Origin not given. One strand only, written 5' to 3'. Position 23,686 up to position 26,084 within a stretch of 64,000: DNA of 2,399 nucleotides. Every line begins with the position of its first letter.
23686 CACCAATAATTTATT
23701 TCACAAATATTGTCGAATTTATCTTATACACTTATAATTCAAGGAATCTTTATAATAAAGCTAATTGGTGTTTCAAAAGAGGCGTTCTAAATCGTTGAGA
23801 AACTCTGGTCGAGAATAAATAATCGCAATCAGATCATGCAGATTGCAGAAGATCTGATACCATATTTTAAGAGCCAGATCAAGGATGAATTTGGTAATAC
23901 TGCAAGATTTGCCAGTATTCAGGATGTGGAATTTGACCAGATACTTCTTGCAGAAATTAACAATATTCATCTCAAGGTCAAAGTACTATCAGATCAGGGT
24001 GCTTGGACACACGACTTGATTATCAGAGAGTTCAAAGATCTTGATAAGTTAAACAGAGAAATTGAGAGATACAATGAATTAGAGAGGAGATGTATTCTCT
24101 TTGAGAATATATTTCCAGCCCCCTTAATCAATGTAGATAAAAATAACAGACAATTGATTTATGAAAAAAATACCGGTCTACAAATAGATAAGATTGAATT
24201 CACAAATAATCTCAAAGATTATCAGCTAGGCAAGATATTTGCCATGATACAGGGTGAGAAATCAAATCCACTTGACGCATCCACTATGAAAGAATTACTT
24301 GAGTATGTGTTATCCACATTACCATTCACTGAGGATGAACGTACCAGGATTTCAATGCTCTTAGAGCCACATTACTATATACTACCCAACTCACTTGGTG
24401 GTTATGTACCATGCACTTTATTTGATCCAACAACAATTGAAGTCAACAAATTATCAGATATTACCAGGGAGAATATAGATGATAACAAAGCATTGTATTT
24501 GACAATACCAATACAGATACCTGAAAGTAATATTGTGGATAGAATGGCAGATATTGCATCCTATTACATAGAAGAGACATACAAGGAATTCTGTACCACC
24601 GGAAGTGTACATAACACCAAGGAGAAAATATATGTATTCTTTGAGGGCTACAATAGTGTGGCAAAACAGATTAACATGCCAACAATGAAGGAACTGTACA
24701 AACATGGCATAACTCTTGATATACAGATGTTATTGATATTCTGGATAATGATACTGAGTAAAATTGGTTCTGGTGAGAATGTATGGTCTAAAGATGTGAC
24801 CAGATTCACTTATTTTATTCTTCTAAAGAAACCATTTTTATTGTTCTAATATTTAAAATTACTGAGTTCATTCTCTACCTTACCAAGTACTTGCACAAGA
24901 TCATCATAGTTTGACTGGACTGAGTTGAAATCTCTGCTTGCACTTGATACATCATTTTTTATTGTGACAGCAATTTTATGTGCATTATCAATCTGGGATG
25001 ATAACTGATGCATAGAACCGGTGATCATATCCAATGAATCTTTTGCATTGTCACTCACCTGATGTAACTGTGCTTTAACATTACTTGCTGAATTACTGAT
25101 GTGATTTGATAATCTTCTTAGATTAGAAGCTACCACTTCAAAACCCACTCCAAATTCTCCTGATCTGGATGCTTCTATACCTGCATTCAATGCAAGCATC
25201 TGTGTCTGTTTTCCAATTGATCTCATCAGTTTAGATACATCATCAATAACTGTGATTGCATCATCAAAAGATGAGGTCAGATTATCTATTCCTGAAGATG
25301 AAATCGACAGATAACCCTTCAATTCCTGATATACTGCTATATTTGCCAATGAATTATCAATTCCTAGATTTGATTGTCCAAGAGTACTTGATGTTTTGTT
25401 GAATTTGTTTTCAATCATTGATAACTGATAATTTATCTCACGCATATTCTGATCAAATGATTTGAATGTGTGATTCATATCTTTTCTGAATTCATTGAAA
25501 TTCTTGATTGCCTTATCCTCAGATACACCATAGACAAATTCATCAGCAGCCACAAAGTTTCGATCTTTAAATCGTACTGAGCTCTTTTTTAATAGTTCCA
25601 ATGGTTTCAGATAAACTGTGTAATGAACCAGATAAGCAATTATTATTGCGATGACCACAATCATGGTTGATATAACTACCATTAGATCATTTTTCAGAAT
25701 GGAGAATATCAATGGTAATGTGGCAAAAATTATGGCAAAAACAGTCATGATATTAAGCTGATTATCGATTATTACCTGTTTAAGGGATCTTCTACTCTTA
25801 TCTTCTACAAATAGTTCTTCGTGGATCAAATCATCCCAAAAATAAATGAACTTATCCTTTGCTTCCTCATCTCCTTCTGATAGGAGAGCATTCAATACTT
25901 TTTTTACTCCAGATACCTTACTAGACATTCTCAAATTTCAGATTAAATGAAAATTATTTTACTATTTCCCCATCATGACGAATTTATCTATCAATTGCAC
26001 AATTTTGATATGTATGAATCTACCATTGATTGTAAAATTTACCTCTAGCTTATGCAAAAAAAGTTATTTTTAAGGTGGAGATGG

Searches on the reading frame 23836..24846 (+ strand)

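Call 16: search_protein_families(library=pfam, proteins=[window:23836-24846:+], max_evalue=0.01)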
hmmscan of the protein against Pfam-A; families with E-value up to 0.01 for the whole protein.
window:23836-24846:+ (337 aa): 0 families

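Call 60: search_protein_families(library=ncbifam, proteins=[window:23836-24846:+], max_evalue=0.1)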
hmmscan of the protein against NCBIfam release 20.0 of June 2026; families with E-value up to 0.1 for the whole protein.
window:23836-24846:+ (337 aa): 1 family
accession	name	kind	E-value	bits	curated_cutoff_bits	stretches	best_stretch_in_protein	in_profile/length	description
TIGR04335.1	AmmeMemoSam_A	hypoth_equivalog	0.043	13.2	99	0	15-54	60-99/175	AmmeMemoRadiSam system protein A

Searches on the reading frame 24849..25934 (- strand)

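Call 16: search_protein_families(library=pfam, proteins=[window:24849-25934:-], max_evalue=0.01)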
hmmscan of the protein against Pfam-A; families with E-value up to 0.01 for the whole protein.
window:24849-25934:- (362 aa): 4 families
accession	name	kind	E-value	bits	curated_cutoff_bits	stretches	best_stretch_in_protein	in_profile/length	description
PF00015.26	MCPsignal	-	3.7e-21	76.1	34.6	1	227-348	32-156/172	Methyl-accepting chemotaxis protein (MCP) signalling domain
PF07889.17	DUF1664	-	2.2e-06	28.1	34.6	1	279-359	39-119/124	Protein of unknown function (DUF1664)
PF03706.18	LPG_synthase_TM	-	0.0061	16.5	33.4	1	49-122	108-181/302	Lysylphosphatidylglycerol synthase TM region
PF04108.17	ATG17_like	-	0.0065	16.4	43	0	142-361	117-281/355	Autophagy protein ATG17-like domain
